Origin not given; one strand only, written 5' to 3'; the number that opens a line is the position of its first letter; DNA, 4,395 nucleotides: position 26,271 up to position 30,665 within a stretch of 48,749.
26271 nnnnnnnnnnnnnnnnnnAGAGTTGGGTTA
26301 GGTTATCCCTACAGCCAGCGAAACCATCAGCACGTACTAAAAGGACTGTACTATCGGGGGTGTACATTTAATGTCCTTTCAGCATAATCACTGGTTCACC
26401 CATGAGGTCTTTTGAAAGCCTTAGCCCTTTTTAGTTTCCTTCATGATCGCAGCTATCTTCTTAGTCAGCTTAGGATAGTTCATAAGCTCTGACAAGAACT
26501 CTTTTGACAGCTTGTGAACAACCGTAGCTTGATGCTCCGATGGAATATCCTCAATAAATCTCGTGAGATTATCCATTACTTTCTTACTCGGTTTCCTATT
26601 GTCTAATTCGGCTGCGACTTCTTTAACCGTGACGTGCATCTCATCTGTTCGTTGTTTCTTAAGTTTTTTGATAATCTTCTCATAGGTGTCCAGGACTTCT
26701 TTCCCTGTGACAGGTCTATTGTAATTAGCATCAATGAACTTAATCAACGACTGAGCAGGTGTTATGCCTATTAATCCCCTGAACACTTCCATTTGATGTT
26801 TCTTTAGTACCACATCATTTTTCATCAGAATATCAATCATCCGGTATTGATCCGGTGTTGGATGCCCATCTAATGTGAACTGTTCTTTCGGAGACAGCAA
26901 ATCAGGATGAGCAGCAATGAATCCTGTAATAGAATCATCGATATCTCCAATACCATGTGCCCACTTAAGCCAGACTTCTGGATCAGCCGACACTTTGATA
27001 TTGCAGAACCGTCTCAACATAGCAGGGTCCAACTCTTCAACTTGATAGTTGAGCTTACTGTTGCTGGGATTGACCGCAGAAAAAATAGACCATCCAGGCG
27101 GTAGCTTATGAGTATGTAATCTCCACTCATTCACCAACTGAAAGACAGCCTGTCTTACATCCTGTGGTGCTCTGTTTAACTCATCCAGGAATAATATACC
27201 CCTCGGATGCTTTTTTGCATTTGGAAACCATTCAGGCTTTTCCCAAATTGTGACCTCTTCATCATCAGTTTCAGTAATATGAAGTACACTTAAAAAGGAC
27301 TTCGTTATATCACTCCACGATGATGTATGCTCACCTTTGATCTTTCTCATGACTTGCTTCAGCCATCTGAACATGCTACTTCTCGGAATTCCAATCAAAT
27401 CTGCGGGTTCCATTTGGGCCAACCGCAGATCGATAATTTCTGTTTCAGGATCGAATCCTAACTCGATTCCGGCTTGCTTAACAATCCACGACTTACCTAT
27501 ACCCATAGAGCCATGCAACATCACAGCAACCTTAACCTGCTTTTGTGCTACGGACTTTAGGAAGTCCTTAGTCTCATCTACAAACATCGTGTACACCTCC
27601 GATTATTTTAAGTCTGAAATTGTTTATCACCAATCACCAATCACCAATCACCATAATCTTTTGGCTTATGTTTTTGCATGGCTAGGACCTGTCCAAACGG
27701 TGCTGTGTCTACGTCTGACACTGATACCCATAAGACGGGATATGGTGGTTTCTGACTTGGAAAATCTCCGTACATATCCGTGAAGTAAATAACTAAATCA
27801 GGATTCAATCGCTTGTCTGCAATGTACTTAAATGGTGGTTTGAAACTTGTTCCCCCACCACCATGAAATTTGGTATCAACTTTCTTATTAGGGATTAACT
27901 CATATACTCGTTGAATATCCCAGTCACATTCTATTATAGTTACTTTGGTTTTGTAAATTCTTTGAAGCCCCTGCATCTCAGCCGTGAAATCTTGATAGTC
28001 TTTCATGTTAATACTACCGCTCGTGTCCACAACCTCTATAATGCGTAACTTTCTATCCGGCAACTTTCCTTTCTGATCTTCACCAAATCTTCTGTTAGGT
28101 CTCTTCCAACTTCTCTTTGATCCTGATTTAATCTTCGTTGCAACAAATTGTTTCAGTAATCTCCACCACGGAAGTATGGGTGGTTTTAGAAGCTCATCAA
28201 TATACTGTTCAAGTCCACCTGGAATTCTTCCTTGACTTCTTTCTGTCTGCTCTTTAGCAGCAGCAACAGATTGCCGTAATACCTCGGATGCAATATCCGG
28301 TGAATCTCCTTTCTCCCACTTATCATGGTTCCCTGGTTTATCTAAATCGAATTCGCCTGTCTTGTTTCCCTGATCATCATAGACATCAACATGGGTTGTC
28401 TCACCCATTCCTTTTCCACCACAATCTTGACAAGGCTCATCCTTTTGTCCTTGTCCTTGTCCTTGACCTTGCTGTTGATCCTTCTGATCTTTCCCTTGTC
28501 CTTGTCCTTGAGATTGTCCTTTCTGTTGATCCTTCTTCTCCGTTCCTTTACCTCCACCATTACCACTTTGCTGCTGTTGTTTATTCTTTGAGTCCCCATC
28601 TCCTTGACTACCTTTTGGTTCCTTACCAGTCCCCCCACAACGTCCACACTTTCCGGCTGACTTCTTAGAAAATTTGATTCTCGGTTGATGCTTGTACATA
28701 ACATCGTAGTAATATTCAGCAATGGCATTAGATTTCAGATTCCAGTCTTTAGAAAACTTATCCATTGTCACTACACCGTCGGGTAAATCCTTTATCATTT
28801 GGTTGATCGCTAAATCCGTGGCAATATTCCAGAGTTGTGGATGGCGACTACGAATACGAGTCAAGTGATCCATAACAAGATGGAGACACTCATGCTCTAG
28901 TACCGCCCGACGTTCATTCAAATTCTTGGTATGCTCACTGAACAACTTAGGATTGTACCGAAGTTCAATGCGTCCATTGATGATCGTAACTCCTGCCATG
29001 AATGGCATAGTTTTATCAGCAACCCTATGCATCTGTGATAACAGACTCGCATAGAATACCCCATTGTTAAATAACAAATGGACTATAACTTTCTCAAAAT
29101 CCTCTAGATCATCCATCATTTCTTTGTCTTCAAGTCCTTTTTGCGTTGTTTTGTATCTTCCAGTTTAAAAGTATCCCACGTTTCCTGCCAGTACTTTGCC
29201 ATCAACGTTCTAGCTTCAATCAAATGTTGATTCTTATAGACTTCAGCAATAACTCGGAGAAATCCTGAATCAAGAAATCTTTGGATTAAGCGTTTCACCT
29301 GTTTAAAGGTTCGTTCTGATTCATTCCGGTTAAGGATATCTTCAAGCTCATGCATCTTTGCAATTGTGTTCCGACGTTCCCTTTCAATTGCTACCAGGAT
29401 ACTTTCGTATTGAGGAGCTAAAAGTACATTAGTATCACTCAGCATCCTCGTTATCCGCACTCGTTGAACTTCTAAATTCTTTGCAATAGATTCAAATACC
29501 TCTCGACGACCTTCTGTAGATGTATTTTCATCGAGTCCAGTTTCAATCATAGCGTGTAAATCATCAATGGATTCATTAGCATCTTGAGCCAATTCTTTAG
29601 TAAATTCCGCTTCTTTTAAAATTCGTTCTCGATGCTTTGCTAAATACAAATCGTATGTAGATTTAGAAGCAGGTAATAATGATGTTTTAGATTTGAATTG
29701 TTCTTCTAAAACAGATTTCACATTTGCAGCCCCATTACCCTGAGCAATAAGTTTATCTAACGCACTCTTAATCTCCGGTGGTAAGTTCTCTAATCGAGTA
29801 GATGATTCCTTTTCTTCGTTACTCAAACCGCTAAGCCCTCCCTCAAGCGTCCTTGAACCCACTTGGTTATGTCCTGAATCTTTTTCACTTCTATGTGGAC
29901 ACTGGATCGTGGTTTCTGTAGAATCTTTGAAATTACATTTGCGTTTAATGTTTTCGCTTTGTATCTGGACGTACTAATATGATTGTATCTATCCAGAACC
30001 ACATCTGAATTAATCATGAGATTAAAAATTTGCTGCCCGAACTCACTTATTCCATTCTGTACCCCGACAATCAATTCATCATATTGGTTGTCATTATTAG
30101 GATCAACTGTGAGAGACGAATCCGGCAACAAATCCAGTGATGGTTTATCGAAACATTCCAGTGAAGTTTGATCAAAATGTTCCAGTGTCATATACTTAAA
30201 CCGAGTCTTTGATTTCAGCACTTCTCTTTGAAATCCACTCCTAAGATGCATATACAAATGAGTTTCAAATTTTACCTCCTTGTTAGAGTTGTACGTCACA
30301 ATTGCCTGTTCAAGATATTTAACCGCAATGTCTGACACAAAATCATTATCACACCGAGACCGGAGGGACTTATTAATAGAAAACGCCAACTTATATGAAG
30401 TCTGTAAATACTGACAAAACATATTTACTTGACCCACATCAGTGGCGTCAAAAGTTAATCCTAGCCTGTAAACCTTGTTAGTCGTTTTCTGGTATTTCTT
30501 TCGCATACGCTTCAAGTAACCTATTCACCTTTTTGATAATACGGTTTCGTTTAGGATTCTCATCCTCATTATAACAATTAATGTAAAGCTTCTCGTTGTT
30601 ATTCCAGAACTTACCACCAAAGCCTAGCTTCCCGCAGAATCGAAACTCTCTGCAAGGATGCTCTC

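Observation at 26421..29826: MoxR AAA+ ATPase plus metallopeptidase/VWA protein whose linker carries two CxxCGGxG knuckles and a Gln/Gly microsatellite, placed directly upstream of the zinc-knuckle array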

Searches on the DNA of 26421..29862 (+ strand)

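Call 4: search_dna_similar(query=window:26421-29862:+, collection=phages, mode=near)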
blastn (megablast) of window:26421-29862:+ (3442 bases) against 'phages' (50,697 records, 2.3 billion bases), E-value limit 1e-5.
No match.

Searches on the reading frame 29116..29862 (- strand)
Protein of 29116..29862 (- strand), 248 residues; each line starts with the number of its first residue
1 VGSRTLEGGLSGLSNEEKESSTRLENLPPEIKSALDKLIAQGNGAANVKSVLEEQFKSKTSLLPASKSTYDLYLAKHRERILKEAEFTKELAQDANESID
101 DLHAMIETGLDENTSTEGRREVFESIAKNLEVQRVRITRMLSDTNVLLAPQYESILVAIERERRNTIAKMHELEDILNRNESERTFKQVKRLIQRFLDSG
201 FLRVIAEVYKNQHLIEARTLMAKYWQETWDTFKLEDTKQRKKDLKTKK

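Call 3: search_protein_families(library=pfam, proteins=[window:29116-29862:-], max_evalue=0.01)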
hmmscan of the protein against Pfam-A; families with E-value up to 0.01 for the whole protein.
window:29116-29862:- (248 aa): 0 families

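Call 9: search_protein_families(library=phrogs, proteins=[window:29116-29862:-], max_evalue=0.01)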
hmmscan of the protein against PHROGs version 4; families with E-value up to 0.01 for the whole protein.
window:29116-29862:- (248 aa): 0 families

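Call 50: search_protein_families(library=pfam, proteins=[window:29116-29862:-], max_evalue=1)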
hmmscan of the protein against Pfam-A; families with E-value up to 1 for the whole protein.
window:29116-29862:- (248 aa): 3 families
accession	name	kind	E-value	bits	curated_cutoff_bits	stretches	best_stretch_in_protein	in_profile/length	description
PF19567.5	CpsB_CapC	-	0.071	13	27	1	124-217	53-146/234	Capsular polysaccharide synthesis, CpsB/CapC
PF19443.4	DAHL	-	0.091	12.9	38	1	17-178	48-207/221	DAHL domain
PF10459.15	Peptidase_S46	-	0.23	10.5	22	1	31-132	351-454/698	Peptidase S46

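Call 94: search_protein_families(library=padloc, proteins=[window:29116-29862:-], max_evalue=0.01)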
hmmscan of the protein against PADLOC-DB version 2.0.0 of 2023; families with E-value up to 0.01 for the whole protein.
window:29116-29862:- (248 aa): 0 families

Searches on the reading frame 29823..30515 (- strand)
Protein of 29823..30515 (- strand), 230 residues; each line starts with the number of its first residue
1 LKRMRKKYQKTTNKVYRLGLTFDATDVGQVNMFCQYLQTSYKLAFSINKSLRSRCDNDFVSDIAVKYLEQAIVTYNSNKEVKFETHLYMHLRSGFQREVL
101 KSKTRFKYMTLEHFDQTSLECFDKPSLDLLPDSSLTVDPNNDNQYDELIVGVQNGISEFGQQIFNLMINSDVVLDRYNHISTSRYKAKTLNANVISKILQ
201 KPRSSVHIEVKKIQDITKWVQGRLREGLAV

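Call 3: search_protein_families(library=pfam, proteins=[window:29823-30515:-], max_evalue=0.01)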
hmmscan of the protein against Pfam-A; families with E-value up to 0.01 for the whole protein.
window:29823-30515:- (230 aa): 0 families

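Call 9: search_protein_families(library=phrogs, proteins=[window:29823-30515:-], max_evalue=0.01)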
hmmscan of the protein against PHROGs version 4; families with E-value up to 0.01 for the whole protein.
window:29823-30515:- (230 aa): 0 families

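Call 50: search_protein_families(library=pfam, proteins=[window:29823-30515:-], max_evalue=1)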
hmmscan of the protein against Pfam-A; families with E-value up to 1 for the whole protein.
window:29823-30515:- (230 aa): 0 families

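Call 94: search_protein_families(library=padloc, proteins=[window:29823-30515:-], max_evalue=0.01)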
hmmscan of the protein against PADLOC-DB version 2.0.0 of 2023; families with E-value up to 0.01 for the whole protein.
window:29823-30515:- (230 aa): 0 families
